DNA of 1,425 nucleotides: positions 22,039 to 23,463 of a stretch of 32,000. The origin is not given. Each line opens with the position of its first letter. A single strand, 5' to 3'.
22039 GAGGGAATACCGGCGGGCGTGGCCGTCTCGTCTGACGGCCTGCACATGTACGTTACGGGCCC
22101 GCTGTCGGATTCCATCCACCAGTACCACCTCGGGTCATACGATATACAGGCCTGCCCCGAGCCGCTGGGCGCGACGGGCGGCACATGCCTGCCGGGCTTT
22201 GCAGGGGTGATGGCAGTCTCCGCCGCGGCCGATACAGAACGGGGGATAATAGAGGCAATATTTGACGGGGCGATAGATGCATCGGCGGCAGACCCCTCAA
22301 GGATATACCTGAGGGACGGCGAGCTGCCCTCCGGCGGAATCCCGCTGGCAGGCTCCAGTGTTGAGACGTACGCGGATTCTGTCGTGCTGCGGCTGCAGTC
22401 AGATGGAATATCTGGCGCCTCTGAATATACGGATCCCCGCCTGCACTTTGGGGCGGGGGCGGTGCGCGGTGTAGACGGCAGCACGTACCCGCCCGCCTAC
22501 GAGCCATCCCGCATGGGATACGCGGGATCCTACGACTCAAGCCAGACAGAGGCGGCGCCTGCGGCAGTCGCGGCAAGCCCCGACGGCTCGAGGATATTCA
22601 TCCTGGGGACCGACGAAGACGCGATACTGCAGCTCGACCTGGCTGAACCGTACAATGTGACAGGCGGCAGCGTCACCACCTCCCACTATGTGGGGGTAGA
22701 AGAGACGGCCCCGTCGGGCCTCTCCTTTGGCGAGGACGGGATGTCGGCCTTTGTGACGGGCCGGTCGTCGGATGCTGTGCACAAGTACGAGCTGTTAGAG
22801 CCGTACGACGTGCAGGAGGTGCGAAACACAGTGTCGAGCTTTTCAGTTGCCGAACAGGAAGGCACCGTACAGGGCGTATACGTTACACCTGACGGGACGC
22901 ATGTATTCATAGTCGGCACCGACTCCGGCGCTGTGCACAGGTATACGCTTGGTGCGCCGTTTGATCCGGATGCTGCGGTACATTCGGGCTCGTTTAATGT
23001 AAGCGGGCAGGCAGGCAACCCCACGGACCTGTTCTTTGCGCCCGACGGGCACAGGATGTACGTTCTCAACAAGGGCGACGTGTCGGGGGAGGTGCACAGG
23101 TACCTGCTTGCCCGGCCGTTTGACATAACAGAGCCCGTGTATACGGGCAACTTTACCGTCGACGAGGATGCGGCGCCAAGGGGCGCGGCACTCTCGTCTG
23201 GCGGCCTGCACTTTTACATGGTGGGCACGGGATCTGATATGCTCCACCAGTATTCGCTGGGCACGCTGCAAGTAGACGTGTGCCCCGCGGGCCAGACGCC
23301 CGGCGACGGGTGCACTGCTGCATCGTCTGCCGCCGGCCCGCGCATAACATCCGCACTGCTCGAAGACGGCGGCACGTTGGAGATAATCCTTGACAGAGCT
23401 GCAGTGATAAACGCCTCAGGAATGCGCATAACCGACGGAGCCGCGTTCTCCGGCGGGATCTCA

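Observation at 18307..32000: A 13.7-kb unterminated + strand ORF that the supplied ORF track omits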

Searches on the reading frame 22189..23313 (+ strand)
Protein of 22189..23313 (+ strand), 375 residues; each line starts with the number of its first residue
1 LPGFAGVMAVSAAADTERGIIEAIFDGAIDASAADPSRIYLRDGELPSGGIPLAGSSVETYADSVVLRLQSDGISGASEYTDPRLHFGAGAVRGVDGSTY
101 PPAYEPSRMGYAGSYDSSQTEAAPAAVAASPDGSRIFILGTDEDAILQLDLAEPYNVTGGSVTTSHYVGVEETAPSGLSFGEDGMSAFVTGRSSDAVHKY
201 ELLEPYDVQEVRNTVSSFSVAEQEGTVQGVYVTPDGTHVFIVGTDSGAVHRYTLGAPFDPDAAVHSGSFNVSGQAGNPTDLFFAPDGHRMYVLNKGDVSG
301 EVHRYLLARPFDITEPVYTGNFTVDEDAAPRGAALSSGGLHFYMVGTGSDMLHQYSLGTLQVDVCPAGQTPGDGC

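Call 35: predict_structure(alignment_id=A1)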
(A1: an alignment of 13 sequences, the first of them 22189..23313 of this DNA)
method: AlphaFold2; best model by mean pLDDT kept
length: 375 residues; sequences in the alignment: 13
mean_pLDDT: 90.1   pTM: 0.88
mean pLDDT of the five models: 90.1, 87.9, 87.2, 85.1, 79.9
residues with pLDDT >= 90: 243; 70-90: 123; 50-70: 6; < 50: 3
segments of 3 or more residues with pLDDT < 50: 1-3
pLDDT, mean of each block of 10 residues (from residue 1): 67 92 91 89 83 89 90 86 91 90 83 90 94 96 95 91 93 92 96 91 94 88 93 97 93 96 95 90 94 80 94 95 82 91 90 92 89 76
secondary structure, 60 per line:
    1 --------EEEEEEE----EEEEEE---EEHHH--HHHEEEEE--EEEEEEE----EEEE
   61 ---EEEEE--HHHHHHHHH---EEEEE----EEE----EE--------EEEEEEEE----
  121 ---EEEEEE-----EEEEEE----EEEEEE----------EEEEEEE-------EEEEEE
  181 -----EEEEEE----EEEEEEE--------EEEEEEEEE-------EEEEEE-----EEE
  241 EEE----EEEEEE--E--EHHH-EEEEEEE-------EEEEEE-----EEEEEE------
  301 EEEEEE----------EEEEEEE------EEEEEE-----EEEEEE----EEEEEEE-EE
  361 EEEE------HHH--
elements in order: E9-15 E20-25 E39-43 E46-52 E57-60 E64-68 H71-79 E83-87 E92-94 E109-116 E124-129 E135-140 E145-150 E161-167 E175-180 E186-191 E196-202 E211-219 E227-232 E238-243 E248-253 E264-270 E278-283 E289-294 E301-306 E317-323 E330-335 E341-346 E351-357 E359-364
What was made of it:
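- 22189..23313 (+): Module 3: adaptor, 5 blades and a Cys loop (C1659/C1669). AlphaFold model: pLDDT 90, pTM 0.88, with a beta-sandwich at residues 9-94 and 5 four-stranded blades (call 35).
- On YVTN beta-propeller repeat family (archaeal S-layer type, PDB 1L0Q): AlphaFold gives five four-stranded blades (call 35).
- On SMP-30/gluconolactonase/LRE (PF08450) and Lactonase (PF10282): The units are five-bladed (call 35).
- Module 3 has a high-confidence AlphaFold model: pLDDT 90, pTM 0.88, a beta-sandwich plus 5 blades of 4 strands (call 35).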

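Call 39: fold_search(model_id=the predicted structure, library=pdb)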
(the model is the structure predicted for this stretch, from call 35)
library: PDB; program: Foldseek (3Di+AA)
matches with E <= 10: 1801; with E <= 0.001: 1358
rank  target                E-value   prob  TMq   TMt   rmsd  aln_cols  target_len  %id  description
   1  7mq8_LS               4.9e-11  1.00  0.38  0.32  14.5       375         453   13  Cryo-EM structure of the human SSU processome, state pre-A1 (released 2021-09-22)
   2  1l0q_A                5.7e-11  1.00  0.39  0.37  12.5       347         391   18  Tandem YVTN beta-propeller and PKD domains from an archaeal surface layer protein (released 2002-11-06)
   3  5h13                  5.7e-11  1.00  0.40  0.41  13.4       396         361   11  EED in complex with PRC2 allosteric inhibitor EED396 (released 2017-01-25)
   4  9hl9_Sg               2.1e-10  1.00  0.39  0.47   6.6       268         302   15  CRYO-EM STRUCTURE OF LEISHMANIA MAJOR 80S RIBOSOME WITH P/E-site tRNA AND mRNA : LM14Cs1H3 sKO STRAIN (released 2025-10-15)
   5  6rxt_UA               2.9e-10  1.00  0.36  0.18  16.2       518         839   12  Cryo-EM structure of the 90S pre-ribosome (Kre33-Noc4) from Chaetomium thermophilum, state A (released 2019-08-14)
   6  8iw4_B                3.7e-10  1.00  0.39  0.47  14.0       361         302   12  Cryo-EM structure of the SPE-bound mTAAR9-Gs complex (released 2023-05-31)
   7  7z8j_h                3.7e-10  1.00  0.39  0.40  15.2       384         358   11  Cytoplasmic dynein (A2) bound to BICDR1 (released 2022-07-27)
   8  7qdr_C                4.2e-10  1.00  0.36  0.42   6.2       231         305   14  Apo human SKI complex in the closed state (released 2022-02-02)
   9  7z8f_g                4.4e-10  1.00  0.39  0.37  15.0       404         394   10  Composite structure of dynein-dynactin-BICDR on microtubules (released 2022-07-27)
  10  8scb_gg               4.6e-10  1.00  0.40  0.48   8.7       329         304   11  Terminating ribosome with SRI-41315 (released 2023-12-27)
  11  4qrj_A                4.9e-10  1.00  0.38  0.41   6.3       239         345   18  Crystal structure of a putative 6-phosphogluconolactonase (BACUNI_04672) from Bacteroides uniformis ATCC 8492 at 2.20  (released 2014-07-23)
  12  9rpv_Rg               5.7e-10  1.00  0.40  0.46   7.5       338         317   12  Structure of the ZAK-bound human disome (released 2025-12-10)
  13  7z8f_h                5.7e-10  1.00  0.39  0.37  15.6       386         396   12  Composite structure of dynein-dynactin-BICDR on microtubules (released 2022-07-27)
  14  9e5c_7g               5.7e-10  1.00  0.37  0.28  16.4       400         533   11  Cryo-EM structure of 96 nm repeat of microtubule doublet from T. brucei flagellum (released 2025-03-12)
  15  3bws_A                6.0e-10  1.00  0.40  0.38  13.3       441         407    9  Crystal structure of the leptospiral antigen Lp49 (released 2008-10-07)
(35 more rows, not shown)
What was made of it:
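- On YVTN beta-propeller repeat family (archaeal S-layer type, PDB 1L0Q): The TM-score to 1L0Q is 0.39 (call 39).
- Closest known: YVTN beta-propeller of the Methanosarcina mazei surface-layer protein. Same: It ranks 2 by Foldseek (call 39).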

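Call 40: search_solved_structures(query=A1, max_evalue=1)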
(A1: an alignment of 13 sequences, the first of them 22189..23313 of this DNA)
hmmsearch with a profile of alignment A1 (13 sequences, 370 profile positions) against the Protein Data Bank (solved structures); distinct sequences matched with E-value up to 1: 81 (the best 60 are shown).
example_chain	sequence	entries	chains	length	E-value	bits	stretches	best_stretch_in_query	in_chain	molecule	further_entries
1l0q_A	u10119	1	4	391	7.9e-19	70.9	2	116-296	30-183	Surface layer protein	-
5yzv_A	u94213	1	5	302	3e-11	46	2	115-294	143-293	Probable serine/threonine-protein kinase PkwA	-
4qrj_A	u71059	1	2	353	3.6e-11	45.7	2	122-350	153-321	putative 6-phosphogluconolactonase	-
7bie_A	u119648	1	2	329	3.6e-10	42.4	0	168-290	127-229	nvWRAP-T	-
6igb_A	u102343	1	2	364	9.8e-10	41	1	157-351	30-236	Periplasmic gluconolactonase, PpgL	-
5c2v_B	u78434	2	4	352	1.9e-09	40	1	116-290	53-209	HYDRAZINE SYNTHASE BETA SUBUNIT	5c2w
7big_A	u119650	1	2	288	1.9e-09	40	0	162-289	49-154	v13WRAP-T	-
7bif_A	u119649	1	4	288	3e-09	39.4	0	119-288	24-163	v22WRAP-T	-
3fgb_A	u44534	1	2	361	1.1e-08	37.5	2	92-299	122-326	uncharacterized protein Q89ZH8_BACTN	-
7bid_A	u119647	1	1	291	5.9e-08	35.1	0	267-290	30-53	v31WRAP-T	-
1ri6_A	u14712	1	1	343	3.7e-07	32.5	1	108-300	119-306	putative isomerase ybhE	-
3scy_A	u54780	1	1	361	4.5e-06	28.9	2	126-349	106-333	Hypothetical bacterial 6-phosphogluconolactonase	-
3u4y_A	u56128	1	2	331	4.8e-06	28.8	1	198-347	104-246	uncharacterized protein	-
5i2t_A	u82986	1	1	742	9.9e-06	27.8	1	169-258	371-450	Periodic tryptophan protein 2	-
1nr0_A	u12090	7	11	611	1.7e-05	27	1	237-307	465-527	Actin interacting protein 1 | Actin-interacting protein 1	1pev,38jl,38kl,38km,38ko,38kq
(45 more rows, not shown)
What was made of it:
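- On YVTN beta-propeller repeat family (archaeal S-layer type, PDB 1L0Q): A profile of the module alignment A1 hits 1L0Q_A at E 7.9e-19, the best hit in the PDB (call 40).
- Closest known: YVTN beta-propeller of the Methanosarcina mazei surface-layer protein. Same: It is an archaeal extracellular propeller and the best match among solved structures by sequence profile (E 7.9e-19, call 40).
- The best match among solved structures by sequence profile is the Methanosarcina S-layer YVTN propeller 1L0Q, E 8e-19 (call 40). The best match among solved structures by sequence profile is the Methanosarcina mazei surface-layer YVTN propeller, 1L0Q, E 8e-19 (call 40).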

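Call 43: search_protein_families(library=ncbifam, proteins=[window:22189-23313:+], max_evalue=1)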
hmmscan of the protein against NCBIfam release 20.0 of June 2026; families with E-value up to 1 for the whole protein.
window:22189-23313:+ (375 aa): 0 families

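Call 51: fold_search(model_id=the predicted structure, library=viral)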
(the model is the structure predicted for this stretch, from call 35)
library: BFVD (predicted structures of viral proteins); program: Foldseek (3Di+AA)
matches with E <= 10: 958; with E <= 0.001: 229
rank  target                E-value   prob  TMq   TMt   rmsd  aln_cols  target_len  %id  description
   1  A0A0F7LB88            4.6e-28  1.00  0.65  0.43  28.9       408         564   24  Uncharacterized protein [uncultured marine virus]
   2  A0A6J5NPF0            2.3e-27  1.00  0.65  0.52   6.6       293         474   26  Uncharacterized protein [uncultured Caudovirales phage]
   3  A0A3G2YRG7            1.5e-24  1.00  0.66  0.61   3.9       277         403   28  Uncharacterized protein [Lentibacter phage vB_LenP_ICBM2]
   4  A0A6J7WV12            2.2e-24  1.00  0.67  0.20  10.5       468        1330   18  Uncharacterized protein [uncultured Caudovirales phage]
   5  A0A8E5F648            2.5e-24  1.00  0.66  0.21  10.5       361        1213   20  (no name in the UniProt tables at hand)
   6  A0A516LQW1            2.9e-23  1.00  0.67  0.24   9.7       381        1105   21  (no name in the UniProt tables at hand)
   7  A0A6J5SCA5            2.8e-21  1.00  0.64  0.26  10.3       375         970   16  Baseplate wedge subunit [uncultured Caudovirales phage]
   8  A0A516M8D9            1.6e-19  1.00  0.60  0.44   4.7       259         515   23  (no name in the UniProt tables at hand)
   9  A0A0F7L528            9.7e-18  1.00  0.58  0.35   2.7       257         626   21  Uncharacterized protein [uncultured marine virus]
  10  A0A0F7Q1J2            2.0e-12  1.00  0.50  0.79   2.2       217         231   16  Uncharacterized protein (Fragment) [Cellulophaga phage Mariner]
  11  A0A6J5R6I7            2.9e-11  1.00  0.38  0.18  13.9       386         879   15  Lactonase, 7-bladed beta propeller [uncultured Caudovirales phage]
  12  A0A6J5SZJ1            3.6e-11  1.00  0.40  0.45  14.2       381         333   15  COG3391 Uncharacterized conserved protein [uncultured Caudovirales phage]
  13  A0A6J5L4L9            4.3e-10  1.00  0.37  0.19  13.7       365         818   10  Uncharacterized protein [uncultured Caudovirales phage]
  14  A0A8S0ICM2            2.1e-09  1.00  0.35  0.22  13.5       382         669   13  (no name in the UniProt tables at hand)
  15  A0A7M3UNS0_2          4.5e-09  1.00  0.41  0.15  16.6       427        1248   15  LamG-like jellyroll fold domain-containing protein [Pyramimonas orientalis virus]
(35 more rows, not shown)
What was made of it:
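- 22189..23313 (+): Foldseek searches (calls 39, 51).
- The best structural matches are marine phage proteins, with E 5e-28 to 2e-24, TMq 0.65-0.67 and 18-28% identity (call 51).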

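Call 66: search_dna_similar(query=window:22189-23313:+, collection=phages, mode=protein, max_evalue=0.00001, max_rows=25)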
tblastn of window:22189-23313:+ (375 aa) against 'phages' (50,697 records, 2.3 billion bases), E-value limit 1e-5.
Records with a match: 11; places in all: 37; records where one place covers at least 80% of the query: 0.
Best place of each record, by identity: <60% 11.
By first word of the organism name: Roseobacter 4; Synechococcus 3; Lentibacter 2; Caudoviricetes 1; uncultured 1.
By host as written in the record: Rhodobacteraceae bacterium FZCC0023 3; Synechococcus sp. WH7803 3; Lentibacter sp. SH36 2; - 2; Rhodobacteraceae bacterium FZCC0089 1.
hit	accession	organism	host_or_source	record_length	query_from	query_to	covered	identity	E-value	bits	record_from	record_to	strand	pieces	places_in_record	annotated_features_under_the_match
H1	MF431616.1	Lentibacter phage vB_LenP_ICBM2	Lentibacter sp. SH36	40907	132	358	61%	31.2%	2e-28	122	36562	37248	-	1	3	hypothetical protein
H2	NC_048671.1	Lentibacter phage vB_LenP_ICBM2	Lentibacter sp. SH36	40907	132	358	61%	31.2%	2e-28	122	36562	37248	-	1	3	hypothetical protein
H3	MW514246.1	Roseobacter phage CRP-9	Rhodobacteraceae bacterium FZCC0023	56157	131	356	60%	29.9%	9e-25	112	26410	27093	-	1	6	hypothetical protein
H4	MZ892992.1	Roseobacter phage CRP-738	Rhodobacteraceae bacterium FZCC0089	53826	67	309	65%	25.3%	2e-12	74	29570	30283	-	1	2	hypothetical protein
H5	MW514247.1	Roseobacter phage CRP-13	Rhodobacteraceae bacterium FZCC0023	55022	130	362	62%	26.2%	4e-14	80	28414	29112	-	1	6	hypothetical protein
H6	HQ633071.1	Synechococcus phage S-SKS1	Synechococcus sp. WH7803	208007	116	355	64%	23.1%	2e-17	90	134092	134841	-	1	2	none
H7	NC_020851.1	Synechococcus phage S-SKS1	Synechococcus sp. WH7803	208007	116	355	64%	23.1%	2e-17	90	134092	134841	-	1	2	none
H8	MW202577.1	Caudoviricetes sp.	Manatee Spring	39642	130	357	61%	24.1%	2e-6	56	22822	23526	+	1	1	putative isomerase ybhE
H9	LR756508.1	uncultured phage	metagenomic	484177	132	347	58%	25.3%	9e-11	70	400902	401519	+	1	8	record has no annotation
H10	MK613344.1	Roseobacter phage CRP-2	Rhodobacteraceae bacterium FZCC0023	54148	131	362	62%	23.2%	1e-12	76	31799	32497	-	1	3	hypothetical protein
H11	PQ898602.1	Synechococcus phage S-SCSM2R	Synechococcus sp. WH7803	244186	103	307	55%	23.8%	3e-7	59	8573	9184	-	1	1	baseplate wedge protein 53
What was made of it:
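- On Five-bladed propeller of marine phage tail-fibre-like proteins: Foldseek against BFVD gives TMq 0.65-0.67 with E down to 5e-28 (call 51). tblastn gives 31% identity at E 2e-28 (call 66).
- The propeller is homologous to those of phage tail-fibre-like proteins (calls 51, 66).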

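Call 67: get_annotated_region(hit=H1, flank=5000)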
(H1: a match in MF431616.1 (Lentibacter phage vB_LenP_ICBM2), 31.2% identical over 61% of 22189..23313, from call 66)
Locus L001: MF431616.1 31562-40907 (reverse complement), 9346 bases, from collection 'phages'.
description: Lentibacter phage vB_LenP_ICBM2, complete genome.
organism: Lentibacter phage vB_LenP_ICBM2 (NCBI taxid 2847823)
taxonomy: Viruses; Duplodnaviria; Heunggongvirae; Uroviricota; Caudoviricetes; Zobellviridae; Cobavirinae; Veravirus; Veravirus septentrionalis
host: Lentibacter sp. SH36; source: seawater, algal bloom, North Sea; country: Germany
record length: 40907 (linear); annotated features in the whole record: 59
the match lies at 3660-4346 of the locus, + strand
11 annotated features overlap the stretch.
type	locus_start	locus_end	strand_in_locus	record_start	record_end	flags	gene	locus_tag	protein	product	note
repeat_region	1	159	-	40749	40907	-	-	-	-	-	direct terminal repeat; vB_LenP_ICBM2_DTR2; identical with vB_LenP_ICBM2_DTR1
CDS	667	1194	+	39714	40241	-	-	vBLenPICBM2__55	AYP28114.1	hypothetical protein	-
CDS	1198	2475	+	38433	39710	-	-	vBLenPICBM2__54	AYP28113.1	tail protein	-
CDS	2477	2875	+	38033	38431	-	-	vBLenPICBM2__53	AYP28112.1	hypothetical protein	-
CDS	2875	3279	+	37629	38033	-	-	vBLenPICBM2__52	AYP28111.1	tail assembly chaperone protein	-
CDS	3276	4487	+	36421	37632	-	-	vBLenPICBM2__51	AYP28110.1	hypothetical protein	-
CDS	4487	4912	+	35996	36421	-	-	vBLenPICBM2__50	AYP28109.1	tail assembly chaperone protein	-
CDS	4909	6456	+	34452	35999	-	-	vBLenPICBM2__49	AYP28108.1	hypothetical protein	-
CDS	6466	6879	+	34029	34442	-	-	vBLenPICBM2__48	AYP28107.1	tail assembly chaperone protein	-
CDS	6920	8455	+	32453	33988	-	-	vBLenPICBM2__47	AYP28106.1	terminase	-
CDS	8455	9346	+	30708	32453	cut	-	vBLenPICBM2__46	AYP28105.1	portal protein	portal protein (head-tail connector)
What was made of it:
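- On Five-bladed propeller of marine phage tail-fibre-like proteins: The phage homologue lies between tail assembly chaperone genes (call 67).
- tblastn hits Lentibacter phage ICBM2 gp51, which lies between two tail-assembly-chaperone genes next to a tail protein, as well as Roseobacter and Synechococcus phage genes including a 'baseplate wedge' protein (calls 66, 67).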
